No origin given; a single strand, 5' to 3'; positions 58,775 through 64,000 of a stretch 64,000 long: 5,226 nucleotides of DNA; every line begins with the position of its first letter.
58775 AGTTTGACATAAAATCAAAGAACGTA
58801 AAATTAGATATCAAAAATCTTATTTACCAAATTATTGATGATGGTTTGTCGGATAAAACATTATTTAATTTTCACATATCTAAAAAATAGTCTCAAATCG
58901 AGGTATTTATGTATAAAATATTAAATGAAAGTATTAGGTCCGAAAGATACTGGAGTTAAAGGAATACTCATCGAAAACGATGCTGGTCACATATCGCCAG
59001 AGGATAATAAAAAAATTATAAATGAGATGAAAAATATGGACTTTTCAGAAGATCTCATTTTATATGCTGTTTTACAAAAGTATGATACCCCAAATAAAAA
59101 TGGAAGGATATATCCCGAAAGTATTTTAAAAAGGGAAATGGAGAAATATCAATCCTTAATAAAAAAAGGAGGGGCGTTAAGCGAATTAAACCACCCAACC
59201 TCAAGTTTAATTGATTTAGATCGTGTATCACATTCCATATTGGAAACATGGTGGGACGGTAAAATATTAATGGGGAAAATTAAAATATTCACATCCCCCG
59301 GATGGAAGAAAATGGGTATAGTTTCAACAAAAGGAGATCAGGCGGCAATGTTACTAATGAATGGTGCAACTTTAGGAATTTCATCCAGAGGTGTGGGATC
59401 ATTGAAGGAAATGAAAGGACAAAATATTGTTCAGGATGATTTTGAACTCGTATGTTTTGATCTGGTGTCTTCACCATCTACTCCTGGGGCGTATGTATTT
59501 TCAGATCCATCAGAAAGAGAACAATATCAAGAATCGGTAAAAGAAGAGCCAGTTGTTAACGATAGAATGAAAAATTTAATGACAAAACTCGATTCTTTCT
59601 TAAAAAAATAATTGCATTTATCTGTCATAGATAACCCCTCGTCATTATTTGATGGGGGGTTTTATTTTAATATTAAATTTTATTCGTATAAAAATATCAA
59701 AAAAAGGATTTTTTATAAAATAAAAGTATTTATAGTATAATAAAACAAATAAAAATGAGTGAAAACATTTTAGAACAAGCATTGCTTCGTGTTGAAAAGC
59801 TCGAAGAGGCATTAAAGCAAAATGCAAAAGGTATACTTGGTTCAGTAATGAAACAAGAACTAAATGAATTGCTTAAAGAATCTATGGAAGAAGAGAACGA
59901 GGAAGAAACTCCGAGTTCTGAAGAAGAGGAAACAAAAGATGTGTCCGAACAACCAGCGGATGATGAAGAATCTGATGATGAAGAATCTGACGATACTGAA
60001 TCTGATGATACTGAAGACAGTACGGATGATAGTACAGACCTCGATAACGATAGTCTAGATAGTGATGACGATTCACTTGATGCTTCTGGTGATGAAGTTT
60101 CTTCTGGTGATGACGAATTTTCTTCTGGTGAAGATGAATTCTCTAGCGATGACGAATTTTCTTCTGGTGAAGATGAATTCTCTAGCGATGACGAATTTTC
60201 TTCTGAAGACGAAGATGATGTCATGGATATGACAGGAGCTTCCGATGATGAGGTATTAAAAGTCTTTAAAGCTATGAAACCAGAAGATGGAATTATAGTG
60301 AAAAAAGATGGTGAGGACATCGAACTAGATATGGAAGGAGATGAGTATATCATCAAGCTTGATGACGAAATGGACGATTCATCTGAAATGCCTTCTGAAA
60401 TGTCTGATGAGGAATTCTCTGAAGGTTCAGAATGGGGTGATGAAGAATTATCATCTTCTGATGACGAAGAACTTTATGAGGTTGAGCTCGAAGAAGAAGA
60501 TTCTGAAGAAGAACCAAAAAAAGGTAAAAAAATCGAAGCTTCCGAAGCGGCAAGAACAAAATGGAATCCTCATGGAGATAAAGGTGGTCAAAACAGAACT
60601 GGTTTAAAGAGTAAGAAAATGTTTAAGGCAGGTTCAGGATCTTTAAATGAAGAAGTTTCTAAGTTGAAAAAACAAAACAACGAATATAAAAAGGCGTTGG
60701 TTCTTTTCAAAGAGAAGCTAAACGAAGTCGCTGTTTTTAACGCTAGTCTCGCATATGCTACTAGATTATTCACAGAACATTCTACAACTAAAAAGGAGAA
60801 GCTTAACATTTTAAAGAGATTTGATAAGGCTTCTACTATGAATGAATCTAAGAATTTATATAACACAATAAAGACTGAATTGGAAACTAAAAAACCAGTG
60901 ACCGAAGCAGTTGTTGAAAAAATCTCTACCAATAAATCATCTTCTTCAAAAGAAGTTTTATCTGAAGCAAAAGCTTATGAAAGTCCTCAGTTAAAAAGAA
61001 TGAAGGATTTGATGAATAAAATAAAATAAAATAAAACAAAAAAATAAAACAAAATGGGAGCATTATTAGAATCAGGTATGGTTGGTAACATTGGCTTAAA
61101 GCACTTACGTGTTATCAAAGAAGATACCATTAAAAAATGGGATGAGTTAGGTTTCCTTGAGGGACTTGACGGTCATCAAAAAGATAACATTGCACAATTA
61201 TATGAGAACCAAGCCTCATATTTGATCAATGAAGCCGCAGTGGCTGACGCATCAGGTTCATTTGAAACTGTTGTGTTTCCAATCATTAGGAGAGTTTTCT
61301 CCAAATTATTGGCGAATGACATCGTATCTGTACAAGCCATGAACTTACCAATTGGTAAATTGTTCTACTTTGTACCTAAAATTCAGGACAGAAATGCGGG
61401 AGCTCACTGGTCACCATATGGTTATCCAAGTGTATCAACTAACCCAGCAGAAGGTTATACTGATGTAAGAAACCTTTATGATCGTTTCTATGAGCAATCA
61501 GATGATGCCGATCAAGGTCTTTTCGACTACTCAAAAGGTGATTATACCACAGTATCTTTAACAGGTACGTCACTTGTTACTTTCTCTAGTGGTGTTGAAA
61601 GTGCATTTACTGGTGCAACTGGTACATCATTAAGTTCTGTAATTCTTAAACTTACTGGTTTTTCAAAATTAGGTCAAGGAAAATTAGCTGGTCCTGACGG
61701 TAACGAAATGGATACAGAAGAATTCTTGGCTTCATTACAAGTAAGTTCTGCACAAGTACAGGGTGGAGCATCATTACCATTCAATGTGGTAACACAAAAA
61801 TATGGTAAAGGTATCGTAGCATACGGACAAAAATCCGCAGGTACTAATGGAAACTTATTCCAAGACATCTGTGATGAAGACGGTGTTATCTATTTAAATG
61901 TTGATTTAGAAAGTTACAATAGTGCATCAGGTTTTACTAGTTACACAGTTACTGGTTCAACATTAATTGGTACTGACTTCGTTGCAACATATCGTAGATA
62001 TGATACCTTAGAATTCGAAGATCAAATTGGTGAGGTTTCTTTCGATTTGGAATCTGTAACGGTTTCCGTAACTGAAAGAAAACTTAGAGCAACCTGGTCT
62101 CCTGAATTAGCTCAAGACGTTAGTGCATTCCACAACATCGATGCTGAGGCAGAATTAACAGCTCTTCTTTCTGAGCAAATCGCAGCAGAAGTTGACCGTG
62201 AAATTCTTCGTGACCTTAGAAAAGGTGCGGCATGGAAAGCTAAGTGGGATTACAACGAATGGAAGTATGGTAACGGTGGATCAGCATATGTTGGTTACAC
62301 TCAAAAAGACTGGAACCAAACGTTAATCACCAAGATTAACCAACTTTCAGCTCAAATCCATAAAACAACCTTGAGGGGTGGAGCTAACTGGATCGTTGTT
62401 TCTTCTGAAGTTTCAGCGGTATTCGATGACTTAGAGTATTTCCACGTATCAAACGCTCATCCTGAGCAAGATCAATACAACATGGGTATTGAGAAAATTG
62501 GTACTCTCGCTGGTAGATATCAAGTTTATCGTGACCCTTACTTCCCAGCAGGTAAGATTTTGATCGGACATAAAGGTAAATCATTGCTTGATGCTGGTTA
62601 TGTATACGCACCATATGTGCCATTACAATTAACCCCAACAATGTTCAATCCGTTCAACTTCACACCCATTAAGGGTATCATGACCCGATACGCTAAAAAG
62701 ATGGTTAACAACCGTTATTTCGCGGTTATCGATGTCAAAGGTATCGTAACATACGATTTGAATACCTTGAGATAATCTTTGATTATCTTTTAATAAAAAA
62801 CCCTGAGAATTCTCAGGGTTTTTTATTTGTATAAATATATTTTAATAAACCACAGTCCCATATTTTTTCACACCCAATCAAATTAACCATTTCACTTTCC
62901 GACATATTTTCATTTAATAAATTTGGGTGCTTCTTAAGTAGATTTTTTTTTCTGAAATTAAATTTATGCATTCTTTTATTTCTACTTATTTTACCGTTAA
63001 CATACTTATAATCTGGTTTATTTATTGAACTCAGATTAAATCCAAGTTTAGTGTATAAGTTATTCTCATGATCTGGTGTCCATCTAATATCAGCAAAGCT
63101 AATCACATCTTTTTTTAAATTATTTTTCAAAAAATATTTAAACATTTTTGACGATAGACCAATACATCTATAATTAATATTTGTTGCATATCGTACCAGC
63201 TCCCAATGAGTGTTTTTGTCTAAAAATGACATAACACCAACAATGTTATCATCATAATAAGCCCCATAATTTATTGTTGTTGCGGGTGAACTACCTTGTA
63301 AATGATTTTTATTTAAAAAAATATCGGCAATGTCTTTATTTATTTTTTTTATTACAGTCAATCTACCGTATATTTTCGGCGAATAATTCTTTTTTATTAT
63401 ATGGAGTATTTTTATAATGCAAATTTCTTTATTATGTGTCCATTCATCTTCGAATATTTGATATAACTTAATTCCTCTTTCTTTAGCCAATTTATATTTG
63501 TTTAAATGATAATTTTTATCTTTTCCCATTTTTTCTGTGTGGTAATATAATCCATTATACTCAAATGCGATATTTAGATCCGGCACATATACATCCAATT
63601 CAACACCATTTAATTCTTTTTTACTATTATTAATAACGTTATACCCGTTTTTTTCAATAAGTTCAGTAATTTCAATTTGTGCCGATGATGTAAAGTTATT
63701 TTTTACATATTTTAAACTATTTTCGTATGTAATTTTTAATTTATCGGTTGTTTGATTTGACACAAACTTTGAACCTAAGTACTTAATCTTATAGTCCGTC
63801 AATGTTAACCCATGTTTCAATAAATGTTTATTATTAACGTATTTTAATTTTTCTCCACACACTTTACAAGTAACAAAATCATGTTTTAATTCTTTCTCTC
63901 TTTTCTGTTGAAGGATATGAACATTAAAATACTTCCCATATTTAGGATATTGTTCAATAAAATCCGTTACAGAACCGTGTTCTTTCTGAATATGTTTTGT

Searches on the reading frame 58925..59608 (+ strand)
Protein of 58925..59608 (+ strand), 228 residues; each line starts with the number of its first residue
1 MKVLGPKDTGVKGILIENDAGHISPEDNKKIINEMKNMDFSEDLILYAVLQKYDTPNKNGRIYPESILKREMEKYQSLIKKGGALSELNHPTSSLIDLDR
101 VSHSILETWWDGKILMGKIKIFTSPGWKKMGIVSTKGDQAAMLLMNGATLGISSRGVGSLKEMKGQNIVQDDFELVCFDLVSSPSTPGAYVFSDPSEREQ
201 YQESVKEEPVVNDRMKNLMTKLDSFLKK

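Call 65: search_protein_families(library=phrogs, proteins=[window:58925-59608:+], max_evalue=0.001)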
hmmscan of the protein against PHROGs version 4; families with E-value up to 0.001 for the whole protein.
window:58925-59608:+ (228 aa): 2 families
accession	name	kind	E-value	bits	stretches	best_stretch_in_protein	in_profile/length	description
phrog_207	-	head and packaging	3.1e-43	149.6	1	33-215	29-198/519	head maturation protease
phrog_3014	-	head and packaging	3.5e-10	40.5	1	42-217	25-218/266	head maturation protease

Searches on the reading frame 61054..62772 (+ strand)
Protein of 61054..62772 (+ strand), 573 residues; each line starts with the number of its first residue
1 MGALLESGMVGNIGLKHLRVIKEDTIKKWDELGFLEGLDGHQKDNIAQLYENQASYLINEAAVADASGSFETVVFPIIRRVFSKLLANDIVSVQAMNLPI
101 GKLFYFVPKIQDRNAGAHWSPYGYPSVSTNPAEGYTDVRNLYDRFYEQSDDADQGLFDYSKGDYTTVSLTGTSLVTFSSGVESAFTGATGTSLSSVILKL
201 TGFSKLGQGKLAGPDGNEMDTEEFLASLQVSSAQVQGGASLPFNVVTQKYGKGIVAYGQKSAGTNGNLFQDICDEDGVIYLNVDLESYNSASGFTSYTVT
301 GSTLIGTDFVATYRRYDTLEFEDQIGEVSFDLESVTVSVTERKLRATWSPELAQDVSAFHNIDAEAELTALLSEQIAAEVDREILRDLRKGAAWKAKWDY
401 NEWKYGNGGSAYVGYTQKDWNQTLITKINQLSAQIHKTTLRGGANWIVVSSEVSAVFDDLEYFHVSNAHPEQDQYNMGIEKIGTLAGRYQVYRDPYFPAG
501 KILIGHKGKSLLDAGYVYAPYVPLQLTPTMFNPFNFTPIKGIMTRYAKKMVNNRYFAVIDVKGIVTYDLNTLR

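Call 65: search_protein_families(library=phrogs, proteins=[window:61054-62772:+], max_evalue=0.001)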
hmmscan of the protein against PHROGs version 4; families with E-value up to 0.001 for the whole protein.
window:61054-62772:+ (573 aa): 3 families
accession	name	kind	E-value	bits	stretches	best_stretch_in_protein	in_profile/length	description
phrog_138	-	head and packaging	1.8e-66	226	2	310-550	166-407/444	major head protein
phrog_20655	-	head and packaging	5.3e-14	52.6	1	316-504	275-463/534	major head protein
phrog_1014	-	unknown function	7.5e-13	48.9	1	310-526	309-519/567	-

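Call 94: search_dna_similar(query=window:61054-62772:+, collection=phages, mode=protein, max_rows=15, max_evalue=1e-10)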
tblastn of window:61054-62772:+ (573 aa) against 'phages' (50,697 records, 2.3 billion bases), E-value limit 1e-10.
Records with a match: 2551; places in all: 2553; records where one place covers at least 80% of the query: 0.
Best place of each record, by identity: <60% 2551.
By first word of the organism name: Escherichia 669; Synechococcus 379; Klebsiella 329; Salmonella 203; Vibrio 122; Shigella 89; Aeromonas 86; Acinetobacter 71; Cyanophage 61; Enterobacter 58; and 61 more.
By host as written in the record: - 457; Escherichia coli 282; Klebsiella pneumoniae 115; Synechococcus 107; Escherichia coli O157:H7 39; Synechococcus sp. 38; Salmonella enterica 29; Synechococcus sp. WH7803 28; and 557 more.
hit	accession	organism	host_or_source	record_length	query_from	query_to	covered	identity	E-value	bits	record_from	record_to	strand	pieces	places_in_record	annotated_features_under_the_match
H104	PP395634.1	Microcystis phage Mel-JY01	Microcystis elabens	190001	19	564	58%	40.3%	4e-57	288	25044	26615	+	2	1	capsid protein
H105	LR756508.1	uncultured phage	metagenomic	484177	325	561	41%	44.9%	1e-59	220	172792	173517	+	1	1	record has no annotation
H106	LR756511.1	uncultured phage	metagenomic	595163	319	565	43%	41.0%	1e-51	197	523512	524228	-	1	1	record has no annotation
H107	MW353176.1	Flavobacterium phage vB_FspM_immuto_3-5A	Flavobacterium sp. LMO8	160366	325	566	42%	40.9%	2e-54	205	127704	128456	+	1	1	major capsid protein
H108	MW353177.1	Flavobacterium phage vB_FspM_immuto_13-6C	Flavobacterium sp. LMO8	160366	325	566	42%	40.9%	2e-54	205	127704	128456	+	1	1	major capsid protein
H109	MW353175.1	Flavobacterium phage vB_FspM_immuto_2-6A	Flavobacterium sp. LMO8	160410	325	566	42%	40.9%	2e-54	205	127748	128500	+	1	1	major capsid protein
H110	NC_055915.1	Flavobacterium phage vB_FspM_immuto_2-6A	Flavobacterium sp. LMO8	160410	325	566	42%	40.9%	2e-54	205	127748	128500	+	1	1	major capsid protein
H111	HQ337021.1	Prochlorococcus phage P-SSM3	Prochlorococcus marinus NATL2A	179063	296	555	45%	34.2%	3e-24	114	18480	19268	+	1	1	hypothetical protein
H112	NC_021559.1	Prochlorococcus phage P-SSM3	Prochlorococcus marinus NATL2A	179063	296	555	45%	34.2%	3e-24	114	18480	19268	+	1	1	major head protein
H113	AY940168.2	Prochlorococcus phage P-SSM4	Prochlorococcus sp. NATL2A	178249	296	555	45%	34.2%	9e-24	112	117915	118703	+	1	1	gp23: precursor of major head subunit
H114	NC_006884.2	Prochlorococcus phage P-SSM4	Prochlorococcus sp. NATL2A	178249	296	555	45%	34.2%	9e-24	112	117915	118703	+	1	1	gp23: major head protein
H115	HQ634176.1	Cyanophage P-RSM3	Prochlorococcus NATL2A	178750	296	555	45%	34.2%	9e-24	112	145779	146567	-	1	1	hypothetical protein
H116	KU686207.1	Synechococcus phage S-CAM22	Synechococcus sp.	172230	286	555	47%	32.6%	5e-24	113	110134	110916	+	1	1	major capsid protein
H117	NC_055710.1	Synechococcus phage S-CAM22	Synechococcus sp.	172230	286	555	47%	32.6%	5e-24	113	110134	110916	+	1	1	major head protein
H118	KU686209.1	Synechococcus phage S-CAM22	Synechococcus sp.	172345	286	555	47%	32.6%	5e-24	113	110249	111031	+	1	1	major capsid protein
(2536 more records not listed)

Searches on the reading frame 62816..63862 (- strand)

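Call 65: search_protein_families(library=phrogs, proteins=[window:62816-63862:-], max_evalue=0.001)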
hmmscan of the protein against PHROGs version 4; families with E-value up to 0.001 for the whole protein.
window:62816-63862:- (349 aa): 3 families
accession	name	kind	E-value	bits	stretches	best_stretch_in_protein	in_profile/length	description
phrog_3339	-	DNA, RNA and nucleotide metabolism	2.2e-87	295.3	1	37-346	229-535/536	homing endonuclease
phrog_559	-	DNA, RNA and nucleotide metabolism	9.6e-72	243.6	1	53-347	303-602/607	HNH endonuclease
phrog_29804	-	unknown function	4.4e-27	96.2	1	84-346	273-532/534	-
